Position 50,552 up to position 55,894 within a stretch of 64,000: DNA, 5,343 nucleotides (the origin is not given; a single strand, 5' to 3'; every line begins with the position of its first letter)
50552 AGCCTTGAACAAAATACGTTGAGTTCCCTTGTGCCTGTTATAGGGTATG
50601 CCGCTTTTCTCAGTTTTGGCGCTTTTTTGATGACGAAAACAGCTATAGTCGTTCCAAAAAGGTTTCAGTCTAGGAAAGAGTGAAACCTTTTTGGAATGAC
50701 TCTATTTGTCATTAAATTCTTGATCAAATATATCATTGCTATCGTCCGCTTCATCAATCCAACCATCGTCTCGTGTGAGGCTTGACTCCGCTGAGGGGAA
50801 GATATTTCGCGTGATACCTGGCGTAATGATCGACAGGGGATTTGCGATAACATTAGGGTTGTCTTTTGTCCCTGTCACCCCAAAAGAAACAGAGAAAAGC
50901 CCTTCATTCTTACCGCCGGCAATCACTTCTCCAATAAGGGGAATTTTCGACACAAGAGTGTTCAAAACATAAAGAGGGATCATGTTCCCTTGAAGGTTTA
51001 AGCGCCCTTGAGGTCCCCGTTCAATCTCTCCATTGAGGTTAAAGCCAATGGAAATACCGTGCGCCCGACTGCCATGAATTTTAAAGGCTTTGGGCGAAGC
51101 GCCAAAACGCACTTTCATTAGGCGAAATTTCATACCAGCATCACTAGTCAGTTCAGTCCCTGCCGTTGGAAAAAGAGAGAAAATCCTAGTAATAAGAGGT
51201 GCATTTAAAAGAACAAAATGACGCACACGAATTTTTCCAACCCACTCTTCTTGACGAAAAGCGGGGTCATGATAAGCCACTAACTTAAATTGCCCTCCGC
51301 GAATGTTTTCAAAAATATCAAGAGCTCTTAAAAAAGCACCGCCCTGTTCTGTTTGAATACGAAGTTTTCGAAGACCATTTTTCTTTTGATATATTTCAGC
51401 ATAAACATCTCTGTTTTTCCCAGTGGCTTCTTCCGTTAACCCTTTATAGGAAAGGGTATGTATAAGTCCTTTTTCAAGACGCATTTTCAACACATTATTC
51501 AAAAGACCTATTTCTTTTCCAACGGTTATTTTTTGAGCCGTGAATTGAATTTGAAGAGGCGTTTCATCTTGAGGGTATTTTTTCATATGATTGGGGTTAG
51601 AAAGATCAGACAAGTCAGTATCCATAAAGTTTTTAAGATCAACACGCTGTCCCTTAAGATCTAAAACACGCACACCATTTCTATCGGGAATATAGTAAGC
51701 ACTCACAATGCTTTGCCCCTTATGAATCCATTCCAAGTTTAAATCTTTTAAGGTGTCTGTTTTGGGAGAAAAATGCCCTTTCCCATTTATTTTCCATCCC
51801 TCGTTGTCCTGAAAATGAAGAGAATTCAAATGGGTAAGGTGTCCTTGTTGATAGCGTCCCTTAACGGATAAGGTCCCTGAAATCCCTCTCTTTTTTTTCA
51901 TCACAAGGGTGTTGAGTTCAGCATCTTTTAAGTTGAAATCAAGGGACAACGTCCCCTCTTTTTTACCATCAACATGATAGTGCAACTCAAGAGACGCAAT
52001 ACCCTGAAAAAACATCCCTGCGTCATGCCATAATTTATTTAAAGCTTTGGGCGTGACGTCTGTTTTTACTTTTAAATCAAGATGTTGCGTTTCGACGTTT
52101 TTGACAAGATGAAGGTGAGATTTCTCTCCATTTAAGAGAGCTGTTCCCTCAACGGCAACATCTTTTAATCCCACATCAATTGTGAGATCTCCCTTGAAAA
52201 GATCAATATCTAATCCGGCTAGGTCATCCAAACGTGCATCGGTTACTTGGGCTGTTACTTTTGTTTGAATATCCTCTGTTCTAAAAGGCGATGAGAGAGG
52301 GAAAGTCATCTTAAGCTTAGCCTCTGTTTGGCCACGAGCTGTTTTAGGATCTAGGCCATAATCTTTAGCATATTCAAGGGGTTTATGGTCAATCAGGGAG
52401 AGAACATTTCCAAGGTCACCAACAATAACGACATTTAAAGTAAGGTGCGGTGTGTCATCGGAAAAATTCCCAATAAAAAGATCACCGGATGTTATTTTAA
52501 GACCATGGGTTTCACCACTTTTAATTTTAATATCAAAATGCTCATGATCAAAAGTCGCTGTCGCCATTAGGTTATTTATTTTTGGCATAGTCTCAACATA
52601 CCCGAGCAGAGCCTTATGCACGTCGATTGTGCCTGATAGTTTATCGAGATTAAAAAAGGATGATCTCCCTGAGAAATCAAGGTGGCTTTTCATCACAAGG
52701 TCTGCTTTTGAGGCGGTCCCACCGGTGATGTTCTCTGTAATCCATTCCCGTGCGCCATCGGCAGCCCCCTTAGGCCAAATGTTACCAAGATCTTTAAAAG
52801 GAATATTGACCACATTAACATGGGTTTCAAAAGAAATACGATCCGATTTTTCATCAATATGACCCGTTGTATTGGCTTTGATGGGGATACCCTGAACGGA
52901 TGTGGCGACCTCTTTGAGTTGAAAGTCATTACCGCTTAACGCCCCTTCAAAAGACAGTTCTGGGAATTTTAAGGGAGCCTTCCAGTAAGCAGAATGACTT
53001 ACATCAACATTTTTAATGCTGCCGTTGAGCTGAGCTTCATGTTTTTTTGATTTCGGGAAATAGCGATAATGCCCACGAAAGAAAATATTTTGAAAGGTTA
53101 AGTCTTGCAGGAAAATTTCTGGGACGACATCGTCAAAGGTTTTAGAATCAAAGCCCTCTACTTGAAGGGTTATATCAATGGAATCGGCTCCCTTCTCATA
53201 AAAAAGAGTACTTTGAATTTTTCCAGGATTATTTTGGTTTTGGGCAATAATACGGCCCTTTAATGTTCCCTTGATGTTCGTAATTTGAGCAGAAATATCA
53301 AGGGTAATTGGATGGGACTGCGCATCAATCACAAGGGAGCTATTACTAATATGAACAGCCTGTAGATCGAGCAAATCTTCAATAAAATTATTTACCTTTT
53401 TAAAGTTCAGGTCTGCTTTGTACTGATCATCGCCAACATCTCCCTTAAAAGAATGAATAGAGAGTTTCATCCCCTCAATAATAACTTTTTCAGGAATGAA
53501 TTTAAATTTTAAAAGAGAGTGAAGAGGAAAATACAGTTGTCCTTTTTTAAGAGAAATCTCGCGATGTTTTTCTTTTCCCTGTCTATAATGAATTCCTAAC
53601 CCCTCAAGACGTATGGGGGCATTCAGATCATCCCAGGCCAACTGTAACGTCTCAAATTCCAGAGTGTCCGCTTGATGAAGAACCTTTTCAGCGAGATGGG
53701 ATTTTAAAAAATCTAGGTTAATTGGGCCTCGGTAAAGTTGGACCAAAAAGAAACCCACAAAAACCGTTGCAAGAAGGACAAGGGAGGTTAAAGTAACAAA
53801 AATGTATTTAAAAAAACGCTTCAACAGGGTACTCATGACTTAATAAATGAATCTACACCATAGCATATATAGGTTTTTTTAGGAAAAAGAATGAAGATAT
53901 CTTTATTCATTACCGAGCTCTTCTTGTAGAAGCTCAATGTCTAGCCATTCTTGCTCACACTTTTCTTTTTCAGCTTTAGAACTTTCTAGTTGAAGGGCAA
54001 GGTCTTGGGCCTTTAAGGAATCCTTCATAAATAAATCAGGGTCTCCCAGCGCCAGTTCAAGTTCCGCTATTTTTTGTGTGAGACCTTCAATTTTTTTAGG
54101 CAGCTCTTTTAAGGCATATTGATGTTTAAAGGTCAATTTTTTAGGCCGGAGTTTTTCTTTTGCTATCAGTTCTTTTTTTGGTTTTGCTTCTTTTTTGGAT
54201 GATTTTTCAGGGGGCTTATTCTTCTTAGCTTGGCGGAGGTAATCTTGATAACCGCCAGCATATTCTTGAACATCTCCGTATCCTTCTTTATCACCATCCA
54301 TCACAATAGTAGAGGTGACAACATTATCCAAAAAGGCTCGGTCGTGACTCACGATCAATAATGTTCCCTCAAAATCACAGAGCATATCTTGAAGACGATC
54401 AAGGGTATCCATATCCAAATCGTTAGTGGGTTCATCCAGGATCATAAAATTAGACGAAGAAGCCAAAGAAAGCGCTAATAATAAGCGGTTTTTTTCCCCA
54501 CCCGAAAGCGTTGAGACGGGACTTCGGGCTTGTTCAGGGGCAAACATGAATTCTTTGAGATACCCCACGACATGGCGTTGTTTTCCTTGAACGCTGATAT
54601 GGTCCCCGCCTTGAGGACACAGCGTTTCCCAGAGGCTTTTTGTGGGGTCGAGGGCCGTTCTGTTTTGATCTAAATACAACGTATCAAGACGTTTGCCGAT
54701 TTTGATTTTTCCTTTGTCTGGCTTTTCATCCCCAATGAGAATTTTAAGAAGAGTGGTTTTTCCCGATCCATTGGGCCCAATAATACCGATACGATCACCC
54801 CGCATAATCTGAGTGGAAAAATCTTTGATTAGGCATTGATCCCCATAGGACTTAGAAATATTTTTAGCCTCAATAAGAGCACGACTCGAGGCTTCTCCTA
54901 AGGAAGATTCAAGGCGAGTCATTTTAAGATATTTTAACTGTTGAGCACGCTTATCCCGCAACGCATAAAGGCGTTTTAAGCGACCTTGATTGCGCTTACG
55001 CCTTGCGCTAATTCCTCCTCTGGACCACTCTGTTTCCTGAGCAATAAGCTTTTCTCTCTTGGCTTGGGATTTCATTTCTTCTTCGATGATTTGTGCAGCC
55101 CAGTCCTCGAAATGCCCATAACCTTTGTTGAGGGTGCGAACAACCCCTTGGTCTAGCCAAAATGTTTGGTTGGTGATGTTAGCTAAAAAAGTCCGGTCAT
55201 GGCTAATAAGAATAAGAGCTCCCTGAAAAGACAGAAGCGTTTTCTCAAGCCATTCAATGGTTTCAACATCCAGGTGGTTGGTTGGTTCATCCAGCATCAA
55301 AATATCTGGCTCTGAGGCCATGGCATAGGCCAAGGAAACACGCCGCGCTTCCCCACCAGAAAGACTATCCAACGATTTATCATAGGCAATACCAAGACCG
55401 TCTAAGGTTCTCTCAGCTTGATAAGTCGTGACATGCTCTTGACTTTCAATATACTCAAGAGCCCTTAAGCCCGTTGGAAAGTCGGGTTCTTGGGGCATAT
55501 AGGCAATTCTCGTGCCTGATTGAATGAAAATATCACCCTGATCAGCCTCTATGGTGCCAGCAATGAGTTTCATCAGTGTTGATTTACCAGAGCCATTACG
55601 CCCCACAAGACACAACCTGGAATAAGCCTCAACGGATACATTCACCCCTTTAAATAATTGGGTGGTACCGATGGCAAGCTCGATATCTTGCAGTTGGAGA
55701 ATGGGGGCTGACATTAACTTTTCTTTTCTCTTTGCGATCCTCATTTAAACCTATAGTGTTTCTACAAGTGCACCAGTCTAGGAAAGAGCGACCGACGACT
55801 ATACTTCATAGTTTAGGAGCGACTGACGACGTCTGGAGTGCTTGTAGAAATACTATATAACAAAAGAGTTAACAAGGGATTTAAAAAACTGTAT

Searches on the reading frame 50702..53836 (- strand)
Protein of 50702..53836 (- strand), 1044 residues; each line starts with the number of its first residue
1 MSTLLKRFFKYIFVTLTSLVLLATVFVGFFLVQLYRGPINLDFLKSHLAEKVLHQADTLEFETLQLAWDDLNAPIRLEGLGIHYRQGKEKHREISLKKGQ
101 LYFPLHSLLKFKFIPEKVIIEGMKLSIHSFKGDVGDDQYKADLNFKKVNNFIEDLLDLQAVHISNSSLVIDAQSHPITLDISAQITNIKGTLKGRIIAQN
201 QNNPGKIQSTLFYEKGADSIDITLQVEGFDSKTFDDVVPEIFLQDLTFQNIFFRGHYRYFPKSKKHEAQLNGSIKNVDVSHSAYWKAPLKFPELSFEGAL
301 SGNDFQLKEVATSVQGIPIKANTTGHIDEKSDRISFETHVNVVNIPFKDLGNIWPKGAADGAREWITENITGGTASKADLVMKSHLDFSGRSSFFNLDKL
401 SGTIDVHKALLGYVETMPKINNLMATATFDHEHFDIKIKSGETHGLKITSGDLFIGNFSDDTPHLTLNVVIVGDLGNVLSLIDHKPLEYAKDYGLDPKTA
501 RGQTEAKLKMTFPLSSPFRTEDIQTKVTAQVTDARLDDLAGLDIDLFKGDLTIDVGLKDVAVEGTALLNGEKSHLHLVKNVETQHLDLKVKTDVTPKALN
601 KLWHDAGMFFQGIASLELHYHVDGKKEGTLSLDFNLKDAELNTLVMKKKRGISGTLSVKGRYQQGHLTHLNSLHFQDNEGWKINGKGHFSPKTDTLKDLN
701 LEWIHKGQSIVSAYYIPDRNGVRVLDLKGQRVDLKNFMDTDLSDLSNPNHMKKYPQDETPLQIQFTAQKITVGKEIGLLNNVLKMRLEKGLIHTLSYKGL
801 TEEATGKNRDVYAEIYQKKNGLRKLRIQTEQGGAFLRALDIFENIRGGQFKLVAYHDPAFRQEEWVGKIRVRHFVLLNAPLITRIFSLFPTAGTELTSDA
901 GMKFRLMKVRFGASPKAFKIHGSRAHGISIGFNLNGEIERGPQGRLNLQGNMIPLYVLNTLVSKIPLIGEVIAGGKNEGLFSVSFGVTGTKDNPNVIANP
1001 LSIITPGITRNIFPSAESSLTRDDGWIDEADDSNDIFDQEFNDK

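Call 18: search_protein_families(library=pfam, proteins=[window:50702-53836:-])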
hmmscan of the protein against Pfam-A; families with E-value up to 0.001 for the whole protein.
window:50702-53836:- (1044 aa): 1 family
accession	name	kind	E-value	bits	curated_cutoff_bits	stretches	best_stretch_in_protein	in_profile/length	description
PF13116.12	YhdP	-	7e-30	104.2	46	2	266-640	402-777/1224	YhdP protein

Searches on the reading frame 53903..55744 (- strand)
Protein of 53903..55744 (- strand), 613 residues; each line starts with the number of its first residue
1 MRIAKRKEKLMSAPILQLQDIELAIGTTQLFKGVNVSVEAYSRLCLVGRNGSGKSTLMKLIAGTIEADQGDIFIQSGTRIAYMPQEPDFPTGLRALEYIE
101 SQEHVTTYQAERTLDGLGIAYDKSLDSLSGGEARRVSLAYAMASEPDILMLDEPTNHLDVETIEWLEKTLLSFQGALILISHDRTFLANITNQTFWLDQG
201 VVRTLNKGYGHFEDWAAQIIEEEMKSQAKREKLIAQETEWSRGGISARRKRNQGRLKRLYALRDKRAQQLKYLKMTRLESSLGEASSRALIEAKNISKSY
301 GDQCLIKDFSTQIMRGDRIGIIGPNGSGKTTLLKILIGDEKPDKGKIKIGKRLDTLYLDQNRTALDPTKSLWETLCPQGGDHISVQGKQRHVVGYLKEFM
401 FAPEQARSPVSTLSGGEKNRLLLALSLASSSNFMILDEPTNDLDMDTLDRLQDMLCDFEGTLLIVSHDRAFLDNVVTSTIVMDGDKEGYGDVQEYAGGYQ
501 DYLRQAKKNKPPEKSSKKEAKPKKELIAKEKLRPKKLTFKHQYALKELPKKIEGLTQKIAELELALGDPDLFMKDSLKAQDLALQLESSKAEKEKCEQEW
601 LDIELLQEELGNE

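Call 18: search_protein_families(library=pfam, proteins=[window:53903-55744:-])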
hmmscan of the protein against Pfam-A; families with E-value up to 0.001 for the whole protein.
window:53903-55744:- (613 aa): 22 families
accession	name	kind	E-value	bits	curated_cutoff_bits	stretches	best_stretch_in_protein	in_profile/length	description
PF00005.33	ABC_tran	-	3.4e-51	173.9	25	2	32-156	2-137/137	ABC transporter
PF13304.12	AAA_21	-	4.3e-19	70.1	27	1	320-348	3-37/304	AAA domain, putative AbiEii toxin, Type IV TA system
PF02463.25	SMC_N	-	1.8e-14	54.1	40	1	404-477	135-207/220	RecF/RecN/SMC N terminal domain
PF16326.10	ABC_tran_CTD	-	1.3e-11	45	32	1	536-604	1-68/69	ABC transporter C-terminal domain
PF13555.12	AAA_29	-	7.2e-08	32.5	27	0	30-58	11-39/61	P-loop containing region of AAA domain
PF05729.18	NACHT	-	2.9e-06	27.6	26.7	0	43-68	2-27/167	NACHT domain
PF13401.12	AAA_22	-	1.7e-05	25.5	27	0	44-169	8-106/130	AAA domain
PF00004.35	AAA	-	2.9e-05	24.9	21.2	0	44-81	1-35/131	ATPase family associated with various cellular activities (AAA)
PF00006.31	ATP-synt_ab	-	7e-05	23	29.5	0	308-339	6-37/213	ATP synthase alpha/beta family, nucleotide-binding domain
PF01926.29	MMR_HSR1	-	0.00011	22.7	21.9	0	44-67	2-24/113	50S ribosome-binding GTPase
PF13604.12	AAA_30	-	0.00013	22.2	27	0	45-74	22-51/191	AAA domain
PF12848.13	ABC_tran_Xtn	-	0.00021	21.7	25.9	0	197-265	3-73/85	ABC transporter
PF13175.12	AAA_15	-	0.00021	21.5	32.1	0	45-61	27-43/374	AAA ATPase domain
PF03193.22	RsgA_GTPase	-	0.0003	21.1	30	0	42-72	107-137/174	RsgA GTPase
PF25199.1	nSTAND_NTPase5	-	0.00046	20.5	34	0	40-66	40-66/145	Novel STAND NTPase 5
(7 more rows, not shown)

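Call 23: find_encoding_contigs(protein=window:53903-55744:-, flank=10000, max_places=6)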
Protein window:53903-55744:- (613 aa): no gene with exactly this product is on record in the collection.

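Call 24: find_homologous_proteins(query=window:53903-55744:-, max_evalue=1e-50)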
Query window:53903-55744:- (613 aa): 7999 proteins with E <= 1e-50 among 8000 candidates; the best 120 are listed.
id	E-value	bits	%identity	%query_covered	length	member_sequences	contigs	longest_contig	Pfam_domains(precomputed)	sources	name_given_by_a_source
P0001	0.0e+0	1355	100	100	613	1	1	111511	PF00005.34,PF13175.13,PF05729.19,PF13555.13,PF13401.13,PF02463.26,PF13304.13,PF16326.11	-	-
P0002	0.0e+0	1069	80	98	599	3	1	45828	PF03205.21,PF00005.34,PF13175.13,PF05729.19,PF13555.13,PF00004.36,PF13401.13,PF02463.26,PF13304.13,PF16326.11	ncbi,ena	-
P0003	0.0e+0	1059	80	98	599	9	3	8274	PF03205.21,PF00005.34,PF13175.13,PF00006.32,PF05729.19,PF13555.13,PF13401.13,PF02463.26,PF13304.13,PF16326.11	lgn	-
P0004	0.0e+0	1024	77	98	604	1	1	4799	PF01926.30,PF00006.32,PF13555.13,PF13401.13,PF13238.13,PF13166.13,PF13304.13,PF16326.11,PF00005.34,PF13175.13,PF13476.13,PF05729.19,PF02463.26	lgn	-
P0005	1.8e-297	1006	77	96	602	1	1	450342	PF01926.30,PF00006.32,PF13555.13,PF13401.13,PF13304.13,PF13191.13,PF16326.11,PF00005.34,PF13175.13,PF13476.13,PF05729.19,PF13521.13,PF02463.26,PF25199.2,PF24389.2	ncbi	-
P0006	2.5e-295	999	74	98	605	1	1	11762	PF01926.30,PF00005.34,PF13175.13,PF00006.32,PF05729.19,PF13555.13,PF13401.13,PF02463.26,PF13304.13,PF12848.14,PF16326.11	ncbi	-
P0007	2.7e-287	972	74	98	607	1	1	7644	PF01926.30,PF00005.34,PF13175.13,PF13476.13,PF05729.19,PF13555.13,PF02463.26,PF13304.13,PF12848.14,PF16326.11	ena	-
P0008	1.4e-283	960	72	96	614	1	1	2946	PF01926.30,PF00005.34,PF00006.32,PF05729.19,PF13555.13,PF13401.13,PF02463.26,PF13304.13,PF16326.11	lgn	-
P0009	9.3e-283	957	73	96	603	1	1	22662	PF01926.30,PF00005.34,PF05729.19,PF13555.13,PF02463.26,PF13304.13,PF12848.14,PF16326.11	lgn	-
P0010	1.1e-262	891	69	98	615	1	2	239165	PF01926.30,PF13604.13,PF00006.32,PF13555.13,PF13401.13,PF13238.13,PF13304.13,PF13191.13,PF16326.11,PF00005.34,PF05729.19,PF02463.26,PF12848.14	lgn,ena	-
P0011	1.3e-252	858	66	96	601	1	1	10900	PF00005.34,PF13175.13,PF00006.32,PF13476.13,PF05729.19,PF13555.13,PF00004.36,PF13401.13,PF02463.26,PF13304.13,PF16326.11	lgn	-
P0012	8.9e-248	842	64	98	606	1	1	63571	PF13604.13,PF13555.13,PF00004.36,PF13401.13,PF03193.23,PF13304.13,PF16326.11,PF03205.21,PF00005.34,PF13175.13,PF05729.19,PF02463.26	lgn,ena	-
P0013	3.2e-247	840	63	98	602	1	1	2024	PF01926.30,PF13555.13,PF00004.36,PF13401.13,PF03193.23,PF13304.13,PF16326.11,PF03205.21,PF00005.34,PF13175.13,PF13476.13,PF05729.19,PF02463.26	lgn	-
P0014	8.9e-247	838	63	98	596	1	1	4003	PF01926.30,PF00005.34,PF13175.13,PF00006.32,PF05729.19,PF13555.13,PF13401.13,PF02463.26,PF25199.2,PF13304.13,PF16326.11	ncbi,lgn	ncbi:MAG: ABC-F family ATP-binding cassette domain-containing protein [Alphaproteobacteria bacterium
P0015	1.3e-246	838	63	98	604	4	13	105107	PF01926.30,PF13555.13,PF00004.36,PF13401.13,PF03193.23,PF13304.13,PF16326.11,PF00005.34,PF13175.13,PF13476.13,PF05729.19,PF02463.26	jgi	jgi:ATP-binding cassette subfamily F protein uup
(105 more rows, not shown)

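Call 25: find_encoding_contigs(protein=P0002, flank=10000, max_places=3)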
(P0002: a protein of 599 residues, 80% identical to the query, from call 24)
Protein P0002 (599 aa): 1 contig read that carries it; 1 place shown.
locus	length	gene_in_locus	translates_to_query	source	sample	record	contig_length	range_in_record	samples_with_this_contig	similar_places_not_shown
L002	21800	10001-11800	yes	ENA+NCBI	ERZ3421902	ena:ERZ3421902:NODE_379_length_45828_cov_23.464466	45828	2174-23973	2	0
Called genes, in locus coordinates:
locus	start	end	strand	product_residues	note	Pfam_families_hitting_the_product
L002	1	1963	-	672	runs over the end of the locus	PF06480:FtsH_ext, PF06068:TIP49 (faint), PF00004:AAA, PF17862:AAA_lid_3, PF01434:Peptidase_M41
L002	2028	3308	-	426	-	PF01171:ATP_bind_3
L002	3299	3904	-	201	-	PF13432:TPR_16 (weak)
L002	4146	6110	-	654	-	PF16177:ACAS_N, PF00501:AMP-binding, PF13193:AMP-binding_C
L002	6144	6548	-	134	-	-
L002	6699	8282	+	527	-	PF00005:ABC_tran, PF00931:NB-ARC (faint), PF02463:SMC_N (faint), PF03193:RsgA_GTPase (faint), PF13555:AAA_29 (faint), PF12848:ABC_tran_Xtn, PF00005:ABC_tran, PF13401:AAA_22 (weak), +3 more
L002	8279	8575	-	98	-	PF09360:zf-CDGSH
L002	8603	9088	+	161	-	PF00075:RNase_H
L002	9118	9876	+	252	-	PF00596:Aldolase_II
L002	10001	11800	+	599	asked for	PF02463:SMC_N (faint), PF13175:AAA_15 (faint), PF13555:AAA_29 (faint), PF00004:AAA (faint), PF00005:ABC_tran, PF03205:MobB (faint), PF00005:ABC_tran, PF16326:ABC_tran_CTD, +3 more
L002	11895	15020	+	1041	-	PF13116:YhdP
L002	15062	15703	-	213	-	-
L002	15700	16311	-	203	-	PF00005:ABC_tran, PF02463:SMC_N (faint), PF13304:AAA_21 (faint)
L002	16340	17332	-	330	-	PF00892:EamA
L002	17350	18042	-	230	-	PF00929:RNase_T, PF13482:RNase_H_2 (faint)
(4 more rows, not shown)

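Call 26: find_encoding_contigs(protein=P0005, flank=10000, max_places=3)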
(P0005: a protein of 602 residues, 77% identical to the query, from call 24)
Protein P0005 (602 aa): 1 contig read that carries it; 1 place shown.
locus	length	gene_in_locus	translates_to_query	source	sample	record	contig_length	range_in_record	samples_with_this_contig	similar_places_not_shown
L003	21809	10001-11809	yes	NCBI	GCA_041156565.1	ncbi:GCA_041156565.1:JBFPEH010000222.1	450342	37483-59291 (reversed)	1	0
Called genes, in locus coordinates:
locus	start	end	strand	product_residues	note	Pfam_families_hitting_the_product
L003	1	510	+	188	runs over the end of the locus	-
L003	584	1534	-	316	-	PF01012:ETF, PF00766:ETF_alpha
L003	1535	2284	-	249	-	PF01012:ETF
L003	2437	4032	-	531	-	PF00654:Voltage_CLC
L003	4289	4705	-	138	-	PF02033:RBFA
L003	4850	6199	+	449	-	PF00749:tRNA-synt_1c, PF19269:Anticodon_2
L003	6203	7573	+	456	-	PF01406:tRNA-synt_1e, PF09334:tRNA-synt_1g (faint), PF09190:DALR_2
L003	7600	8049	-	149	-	PF00588:SpoU_methylase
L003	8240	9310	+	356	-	PF01734:Patatin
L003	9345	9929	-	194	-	PF02622:DUF179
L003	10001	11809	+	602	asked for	PF02463:SMC_N (faint), PF13175:AAA_15 (faint), PF13191:AAA_16 (faint), PF13476:AAA_23 (faint), PF13555:AAA_29 (faint), PF00005:ABC_tran, PF00005:ABC_tran, PF16326:ABC_tran_CTD, +8 more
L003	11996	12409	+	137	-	PF02021:UPF0102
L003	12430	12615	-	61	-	-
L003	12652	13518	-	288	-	PF03631:Virul_fac_BrkB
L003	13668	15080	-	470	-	PF13609:Porin_4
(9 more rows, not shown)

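Call 80: find_encoding_contigs(protein=P0003, flank=10000, max_places=6)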
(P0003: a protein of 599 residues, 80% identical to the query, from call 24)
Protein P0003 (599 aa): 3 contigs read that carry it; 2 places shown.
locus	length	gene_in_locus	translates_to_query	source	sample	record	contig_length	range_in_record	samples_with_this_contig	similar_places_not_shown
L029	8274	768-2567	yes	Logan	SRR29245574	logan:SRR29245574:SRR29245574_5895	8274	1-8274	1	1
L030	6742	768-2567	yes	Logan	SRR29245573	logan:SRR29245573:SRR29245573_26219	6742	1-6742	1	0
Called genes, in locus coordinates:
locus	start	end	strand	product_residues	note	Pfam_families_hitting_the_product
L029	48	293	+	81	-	-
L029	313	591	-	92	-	PF13541:ChlI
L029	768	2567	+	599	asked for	PF02463:SMC_N (faint), PF13175:AAA_15 (faint), PF13555:AAA_29 (faint), PF00005:ABC_tran, PF00006:ATP-synt_ab (faint), PF03205:MobB (faint), PF00005:ABC_tran, PF16326:ABC_tran_CTD, +3 more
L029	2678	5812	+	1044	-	PF13116:YhdP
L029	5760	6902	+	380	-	PF03969:AFG1_ATPase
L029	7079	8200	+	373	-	PF05222:AlaDh_PNT_N, PF03807:F420_oxidored (faint), PF01262:AlaDh_PNT_C, PF07992:Pyr_redox_2 (faint), PF01488:Shikimate_DH (weak), PF02826:2-Hacid_dh_C (weak), PF00070:Pyr_redox (weak)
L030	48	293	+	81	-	-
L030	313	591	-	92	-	PF13541:ChlI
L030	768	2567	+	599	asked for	PF02463:SMC_N (faint), PF13175:AAA_15 (faint), PF13555:AAA_29 (faint), PF00005:ABC_tran, PF00006:ATP-synt_ab (faint), PF03205:MobB (faint), PF00005:ABC_tran, PF16326:ABC_tran_CTD, +3 more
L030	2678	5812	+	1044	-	PF13116:YhdP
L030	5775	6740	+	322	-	?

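Call 104: list_cluster_members(proteins=[P0002, P0005, P0122, P0125, P0006])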
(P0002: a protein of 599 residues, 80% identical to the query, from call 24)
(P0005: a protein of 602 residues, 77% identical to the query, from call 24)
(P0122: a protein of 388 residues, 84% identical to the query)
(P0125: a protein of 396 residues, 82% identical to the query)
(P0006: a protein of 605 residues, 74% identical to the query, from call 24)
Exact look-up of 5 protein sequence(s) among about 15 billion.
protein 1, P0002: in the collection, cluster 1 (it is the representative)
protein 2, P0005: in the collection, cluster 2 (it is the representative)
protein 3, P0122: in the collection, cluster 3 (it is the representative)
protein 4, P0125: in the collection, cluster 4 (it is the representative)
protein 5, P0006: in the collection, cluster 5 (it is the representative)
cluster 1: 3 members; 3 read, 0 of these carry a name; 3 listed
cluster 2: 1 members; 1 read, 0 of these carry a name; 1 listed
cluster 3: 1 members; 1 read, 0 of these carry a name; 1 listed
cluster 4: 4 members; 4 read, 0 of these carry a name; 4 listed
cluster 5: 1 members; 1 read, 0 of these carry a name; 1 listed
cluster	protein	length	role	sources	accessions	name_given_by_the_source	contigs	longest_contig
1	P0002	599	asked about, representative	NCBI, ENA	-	-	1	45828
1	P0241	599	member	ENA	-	-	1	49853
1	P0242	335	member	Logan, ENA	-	-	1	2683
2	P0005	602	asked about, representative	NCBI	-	-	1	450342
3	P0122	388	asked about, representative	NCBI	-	-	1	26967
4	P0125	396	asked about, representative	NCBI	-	-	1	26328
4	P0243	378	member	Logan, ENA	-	-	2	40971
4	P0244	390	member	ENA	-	-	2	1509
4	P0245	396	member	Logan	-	-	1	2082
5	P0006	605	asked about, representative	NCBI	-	-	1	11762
